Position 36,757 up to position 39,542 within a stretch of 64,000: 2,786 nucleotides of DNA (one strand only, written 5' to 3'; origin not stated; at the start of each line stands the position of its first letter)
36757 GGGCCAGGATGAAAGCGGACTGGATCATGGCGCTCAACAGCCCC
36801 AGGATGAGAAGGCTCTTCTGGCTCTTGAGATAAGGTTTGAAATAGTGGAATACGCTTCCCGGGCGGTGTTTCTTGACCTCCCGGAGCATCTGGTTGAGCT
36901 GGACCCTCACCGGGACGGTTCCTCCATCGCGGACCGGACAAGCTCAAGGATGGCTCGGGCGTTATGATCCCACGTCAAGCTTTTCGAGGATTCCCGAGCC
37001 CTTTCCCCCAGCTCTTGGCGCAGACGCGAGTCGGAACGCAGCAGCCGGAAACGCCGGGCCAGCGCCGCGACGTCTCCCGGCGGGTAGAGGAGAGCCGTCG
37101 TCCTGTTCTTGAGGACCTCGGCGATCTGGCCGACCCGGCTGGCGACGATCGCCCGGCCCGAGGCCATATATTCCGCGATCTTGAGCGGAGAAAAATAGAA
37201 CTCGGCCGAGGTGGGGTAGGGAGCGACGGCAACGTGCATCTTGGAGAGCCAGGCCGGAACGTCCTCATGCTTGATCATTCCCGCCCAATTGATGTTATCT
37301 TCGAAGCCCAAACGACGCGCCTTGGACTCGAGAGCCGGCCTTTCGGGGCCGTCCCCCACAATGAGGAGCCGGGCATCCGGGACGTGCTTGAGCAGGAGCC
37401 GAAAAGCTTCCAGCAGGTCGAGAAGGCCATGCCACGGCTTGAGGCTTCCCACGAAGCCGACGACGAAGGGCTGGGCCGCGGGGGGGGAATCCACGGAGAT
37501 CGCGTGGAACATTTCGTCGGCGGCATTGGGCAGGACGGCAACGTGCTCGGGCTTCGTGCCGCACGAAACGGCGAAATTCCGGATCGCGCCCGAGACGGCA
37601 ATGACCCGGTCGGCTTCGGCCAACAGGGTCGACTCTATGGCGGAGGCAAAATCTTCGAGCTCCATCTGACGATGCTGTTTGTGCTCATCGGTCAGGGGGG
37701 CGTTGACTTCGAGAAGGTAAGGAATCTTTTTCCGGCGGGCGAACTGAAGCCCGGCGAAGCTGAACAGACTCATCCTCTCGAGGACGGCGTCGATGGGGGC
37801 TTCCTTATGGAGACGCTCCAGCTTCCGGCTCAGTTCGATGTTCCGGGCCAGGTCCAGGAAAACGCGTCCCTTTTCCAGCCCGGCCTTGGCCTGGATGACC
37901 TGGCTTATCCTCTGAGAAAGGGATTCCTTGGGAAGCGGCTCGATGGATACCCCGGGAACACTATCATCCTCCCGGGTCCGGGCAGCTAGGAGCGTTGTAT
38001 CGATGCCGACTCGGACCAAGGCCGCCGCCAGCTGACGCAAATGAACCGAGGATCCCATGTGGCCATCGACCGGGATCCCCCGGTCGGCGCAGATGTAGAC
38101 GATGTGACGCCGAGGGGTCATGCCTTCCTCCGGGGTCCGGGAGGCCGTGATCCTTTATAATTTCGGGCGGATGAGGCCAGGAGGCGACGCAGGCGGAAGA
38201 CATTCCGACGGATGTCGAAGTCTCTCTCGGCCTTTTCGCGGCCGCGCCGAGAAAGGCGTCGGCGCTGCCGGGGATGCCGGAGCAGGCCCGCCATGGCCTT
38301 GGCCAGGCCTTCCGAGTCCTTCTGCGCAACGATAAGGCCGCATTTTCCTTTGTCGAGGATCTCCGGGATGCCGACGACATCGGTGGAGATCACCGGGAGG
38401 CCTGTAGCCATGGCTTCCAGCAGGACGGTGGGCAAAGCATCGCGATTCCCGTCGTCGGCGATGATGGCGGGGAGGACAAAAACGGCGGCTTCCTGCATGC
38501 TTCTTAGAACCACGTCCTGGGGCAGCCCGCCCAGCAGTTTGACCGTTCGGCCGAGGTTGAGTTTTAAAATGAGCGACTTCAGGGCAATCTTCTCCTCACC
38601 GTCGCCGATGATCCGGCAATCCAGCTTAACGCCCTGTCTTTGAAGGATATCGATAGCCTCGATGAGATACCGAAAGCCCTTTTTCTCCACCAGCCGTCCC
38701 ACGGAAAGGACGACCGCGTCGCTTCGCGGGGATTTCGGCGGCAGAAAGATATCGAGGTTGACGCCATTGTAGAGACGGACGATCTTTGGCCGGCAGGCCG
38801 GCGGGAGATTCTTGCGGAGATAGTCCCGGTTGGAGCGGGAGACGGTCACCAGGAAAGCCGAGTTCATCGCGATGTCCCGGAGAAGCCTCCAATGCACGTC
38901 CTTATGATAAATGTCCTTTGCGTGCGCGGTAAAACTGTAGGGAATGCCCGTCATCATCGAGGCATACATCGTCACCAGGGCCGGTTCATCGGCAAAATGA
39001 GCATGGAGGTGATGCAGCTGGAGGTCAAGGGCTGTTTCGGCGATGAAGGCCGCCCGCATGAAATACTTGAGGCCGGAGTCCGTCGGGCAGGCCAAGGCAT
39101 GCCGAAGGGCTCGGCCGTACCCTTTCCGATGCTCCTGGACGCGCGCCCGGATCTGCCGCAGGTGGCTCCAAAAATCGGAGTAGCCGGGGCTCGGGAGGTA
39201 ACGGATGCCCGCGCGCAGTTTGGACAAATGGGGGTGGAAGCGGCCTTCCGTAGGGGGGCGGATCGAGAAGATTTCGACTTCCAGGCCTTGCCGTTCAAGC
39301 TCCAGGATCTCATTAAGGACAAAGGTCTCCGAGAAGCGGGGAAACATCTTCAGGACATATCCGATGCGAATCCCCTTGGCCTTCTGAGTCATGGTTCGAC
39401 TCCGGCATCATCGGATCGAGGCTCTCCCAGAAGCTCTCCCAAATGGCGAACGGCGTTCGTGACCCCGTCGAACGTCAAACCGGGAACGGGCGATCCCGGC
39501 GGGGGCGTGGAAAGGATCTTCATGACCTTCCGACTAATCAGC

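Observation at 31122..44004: Divergent, translationally coupled glycoconjugate assembly-and-export locus: 3 GTs, an MsbA-like ABC, a kinase, an OM barrel and a LolA-like carrier, facing a DevABC-type tripartite pump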

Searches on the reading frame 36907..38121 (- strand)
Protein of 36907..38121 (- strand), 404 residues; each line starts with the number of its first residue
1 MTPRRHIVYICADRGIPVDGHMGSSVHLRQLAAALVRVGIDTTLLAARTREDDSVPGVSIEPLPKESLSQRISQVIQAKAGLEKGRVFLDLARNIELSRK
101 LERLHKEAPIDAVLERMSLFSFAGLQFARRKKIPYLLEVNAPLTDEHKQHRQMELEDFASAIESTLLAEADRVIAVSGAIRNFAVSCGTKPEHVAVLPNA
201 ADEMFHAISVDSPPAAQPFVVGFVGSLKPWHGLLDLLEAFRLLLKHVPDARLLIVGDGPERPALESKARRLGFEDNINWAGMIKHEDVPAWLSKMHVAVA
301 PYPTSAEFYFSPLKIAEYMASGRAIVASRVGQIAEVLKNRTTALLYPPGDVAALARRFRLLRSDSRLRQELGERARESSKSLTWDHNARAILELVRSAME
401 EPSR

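Call 3: search_protein_families(library=pfam, proteins=[window:36907-38121:-], max_evalue=0.01)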
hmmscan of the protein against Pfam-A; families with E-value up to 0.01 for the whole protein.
window:36907-38121:- (404 aa): 5 families
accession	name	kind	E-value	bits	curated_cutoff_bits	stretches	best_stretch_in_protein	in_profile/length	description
PF13692.12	Glyco_trans_1_4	-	1.8e-31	109.8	27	1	219-361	2-139/142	Glycosyl transferases group 1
PF00534.26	Glycos_transf_1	-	2.3e-28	99.3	26.4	1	214-377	11-171/172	Glycosyl transferases group 1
PF13439.12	Glyco_transf_4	-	2e-15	57.6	28.5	1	23-202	3-167/170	Glycosyltransferase Family 4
PF13579.12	Glyco_trans_4_4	-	1.2e-13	52.2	29.7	1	23-199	2-157/158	Glycosyl transferase 4-like domain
PF13524.12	Glyco_trans_1_2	-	5.4e-11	43.1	25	1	242-393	4-144/144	Glycosyl transferase-like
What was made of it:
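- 36907..38121 (-): Cassette gene 3: GT4 glycosyltransferase (404 aa). Pfam Glyco_trans_1_4 and Glyco_transf_4 (call 3).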

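Call 5: search_protein_families(library=ncbifam, proteins=[window:36907-38121:-], max_evalue=0.01)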
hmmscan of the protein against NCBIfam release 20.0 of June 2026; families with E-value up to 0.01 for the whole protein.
window:36907-38121:- (404 aa): 29 families (the best 25 are shown)
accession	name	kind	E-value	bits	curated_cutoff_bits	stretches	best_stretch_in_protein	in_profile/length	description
TIGR04063.1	stp3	hypoth_equivalog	7.6e-38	130.4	442.05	1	98-390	81-387/397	TIGR04063 family PEP-CTERM/XrtA system glycosyltransferase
TIGR03088.1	stp2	hypoth_equivalog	1.5e-19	70.3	409.05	1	208-379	184-353/374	TIGR03088 family PEP-CTERM/XrtA system glycosyltransferase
NF041876.1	EPS_EpsE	equivalog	4.8e-19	68.8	400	1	131-378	136-375/389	exopolysaccharide biosynthesis GT4 family glycosyltransferase EpsE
TIGR03999.1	thiol_BshA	equivalog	6.9e-18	64.7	273.7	1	167-380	142-354/375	N-acetyl-alpha-D-glucosaminyl L-malate synthase BshA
NF041879.1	EPS_EpsH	equivalog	9.6e-17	60.8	800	1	170-401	190-419/431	exopolysaccharide biosynthesis glycosyltransferase EpsH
NF007640.0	PRK10307.1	subfamily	1.3e-16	60.5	276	1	151-385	153-392/411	WcaI family glycosyltransferase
NF038298.1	EPS_HpsO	equivalog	7.3e-15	54.6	575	1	217-377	200-365/388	hormogonium polysaccharide biosynthesis glycosyltransferase HpsO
NF047676.1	TeichurnBiosyTuaH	equivalog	2.3e-13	49.8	550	1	160-385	149-374/384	teichuronic acid biosynthesis protein TuaH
TIGR02149.1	glgA_Coryne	subfamily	2.4e-13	50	302.4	1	159-397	134-389/391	glycogen synthase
TIGR03449.1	mycothiol_MshA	equivalog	7.5e-13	48.1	462.5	1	159-400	154-405/406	D-inositol-3-phosphate glycosyltransferase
TIGR04047.1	MSMEG_0565_glyc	hypoth_equivalog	4.4e-12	45.8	259.85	1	223-394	198-370/373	MSMEG_0565 family glycosyltransferase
NF038229.1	Glyco4_Geo_Pelo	equivalog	2e-11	43.5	400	1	126-399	73-337/338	GPMC system family 4 glycosyltransferase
NF041010.1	glycosy_Agl16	equivalog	6.3e-11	41.7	575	1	159-397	123-350/352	glycosylation protein Agl16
NF049988.1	MGlcDAGSynMgs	equivalog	2.9e-09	36.8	400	1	231-397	226-386/398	alpha-monoglucosyldiacylglycerol synthase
NF007396.0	PRK09922.1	equivalog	3.3e-09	36.1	385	1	165-363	131-325/361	lipopolysaccharide 1,6-galactosyltransferase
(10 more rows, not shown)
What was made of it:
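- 36907..38121 (-): The best NCBIfam model is stp3 at 130 bits, below its cut-off of 442 (call 5).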

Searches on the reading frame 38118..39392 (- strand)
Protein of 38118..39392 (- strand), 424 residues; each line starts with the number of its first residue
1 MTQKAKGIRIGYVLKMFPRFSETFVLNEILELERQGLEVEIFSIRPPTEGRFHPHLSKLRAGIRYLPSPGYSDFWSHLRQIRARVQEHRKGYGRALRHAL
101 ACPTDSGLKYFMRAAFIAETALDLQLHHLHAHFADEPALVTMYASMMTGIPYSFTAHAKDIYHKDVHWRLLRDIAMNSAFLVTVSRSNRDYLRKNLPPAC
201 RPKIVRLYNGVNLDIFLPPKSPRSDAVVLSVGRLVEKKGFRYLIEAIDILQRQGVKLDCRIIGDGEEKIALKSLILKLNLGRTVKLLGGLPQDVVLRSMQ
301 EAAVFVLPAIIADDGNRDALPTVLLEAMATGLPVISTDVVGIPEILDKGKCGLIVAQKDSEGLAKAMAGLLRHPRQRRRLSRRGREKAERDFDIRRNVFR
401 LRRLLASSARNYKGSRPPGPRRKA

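Call 3: search_protein_families(library=pfam, proteins=[window:38118-39392:-], max_evalue=0.01)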
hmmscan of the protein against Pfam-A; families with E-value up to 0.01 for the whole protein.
window:38118-39392:- (424 aa): 6 families
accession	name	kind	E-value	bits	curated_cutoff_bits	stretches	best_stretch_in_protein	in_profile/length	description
PF00534.26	Glycos_transf_1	-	1e-37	129.8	26.4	1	221-386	11-171/172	Glycosyl transferases group 1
PF13692.12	Glyco_trans_1_4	-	1.5e-31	110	27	1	227-372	3-141/142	Glycosyl transferases group 1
PF13524.12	Glyco_trans_1_2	-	8.8e-10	39.1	25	1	257-398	15-139/144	Glycosyl transferase-like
PF13439.12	Glyco_transf_4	-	6.2e-09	36.6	28.5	1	22-214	5-169/170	Glycosyltransferase Family 4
PF13579.12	Glyco_trans_4_4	-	1.1e-07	32.8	29.7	1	23-209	5-157/158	Glycosyl transferase 4-like domain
PF20706.3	GT4-conflict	-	0.0026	17.2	26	1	170-378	139-362/385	Family 4 Glycosyltransferase in conflict systems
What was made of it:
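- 38118..39392 (-): Cassette gene 2: GT4 glycosyltransferase (424 aa). Pfam Glycos_transf_1, E=1e-37 (call 3).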

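Call 5: search_protein_families(library=ncbifam, proteins=[window:38118-39392:-], max_evalue=0.01)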
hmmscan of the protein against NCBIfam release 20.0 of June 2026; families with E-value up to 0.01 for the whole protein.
window:38118-39392:- (424 aa): 38 families (the best 25 are shown)
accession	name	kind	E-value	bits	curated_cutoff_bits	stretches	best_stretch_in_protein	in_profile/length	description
NF041876.1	EPS_EpsE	equivalog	5.1e-60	203.8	400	1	10-397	1-385/389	exopolysaccharide biosynthesis GT4 family glycosyltransferase EpsE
TIGR04005.1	wcaL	equivalog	2.9e-39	135.1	537.6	1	9-401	2-399/406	colanic acid biosynthesis glycosyltransferase WcaL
TIGR03088.1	stp2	hypoth_equivalog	6.9e-32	110.9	409.05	1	143-403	97-368/374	TIGR03088 family PEP-CTERM/XrtA system glycosyltransferase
NF047684.1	TeichurnBiosyTuaC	equivalog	3.4e-22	78.9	550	1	123-403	106-384/391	teichuronic acid biosynthesis protein TuaC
TIGR03999.1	thiol_BshA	equivalog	1.6e-20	73.4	273.7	1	114-400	73-365/375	N-acetyl-alpha-D-glucosaminyl L-malate synthase BshA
NF050056.1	ProtGlycPglH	equivalog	2.3e-19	69.7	600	1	125-396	84-341/354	GalNAc-alpha-(1->4)-GalNAc-alpha-(1->3)-diNAcBac-PP-undecaprenol alpha-1,4-N-acetyl-D-galactosaminyltransferase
TIGR02149.1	glgA_Coryne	subfamily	1.4e-16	60.6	302.4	1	177-393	144-375/391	glycogen synthase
NF038298.1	EPS_HpsO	equivalog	3.3e-16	59.1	575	1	224-391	200-370/388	hormogonium polysaccharide biosynthesis glycosyltransferase HpsO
NF041010.1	glycosy_Agl16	equivalog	2.6e-15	56.1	575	1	139-389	91-333/352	glycosylation protein Agl16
TIGR04063.1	stp3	hypoth_equivalog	2.8e-15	56.1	442.05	1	226-402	214-389/397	TIGR04063 family PEP-CTERM/XrtA system glycosyltransferase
NF050063.1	ProtGlycPglJ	equivalog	5e-15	55.6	500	1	178-394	145-352/363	N-acetylgalactosamine-N,N'-diacetylbacillosaminyl-diphospho-undecaprenol 4-alpha-N-acetylgalactosaminyltransferase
NF038229.1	Glyco4_Geo_Pelo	equivalog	1.8e-14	53.5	400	1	126-405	59-333/338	GPMC system family 4 glycosyltransferase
TIGR03449.1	mycothiol_MshA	equivalog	3e-14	52.7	462.5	1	222-389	217-385/406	D-inositol-3-phosphate glycosyltransferase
NF038011.1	PelF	equivalog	1.1e-13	51.1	100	1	193-396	271-480/489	GT4 family glycosyltransferase PelF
NF047880.1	glyco_SdgA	exception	1.1e-13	50.6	800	1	225-390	315-473/488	serine-aspartate repeat adhesin O-glycosyltransferase SdgA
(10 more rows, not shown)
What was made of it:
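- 38118..39392 (-): The best NCBIfam model is EpsE at 204 bits, below its cut-off of 400 (call 5).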
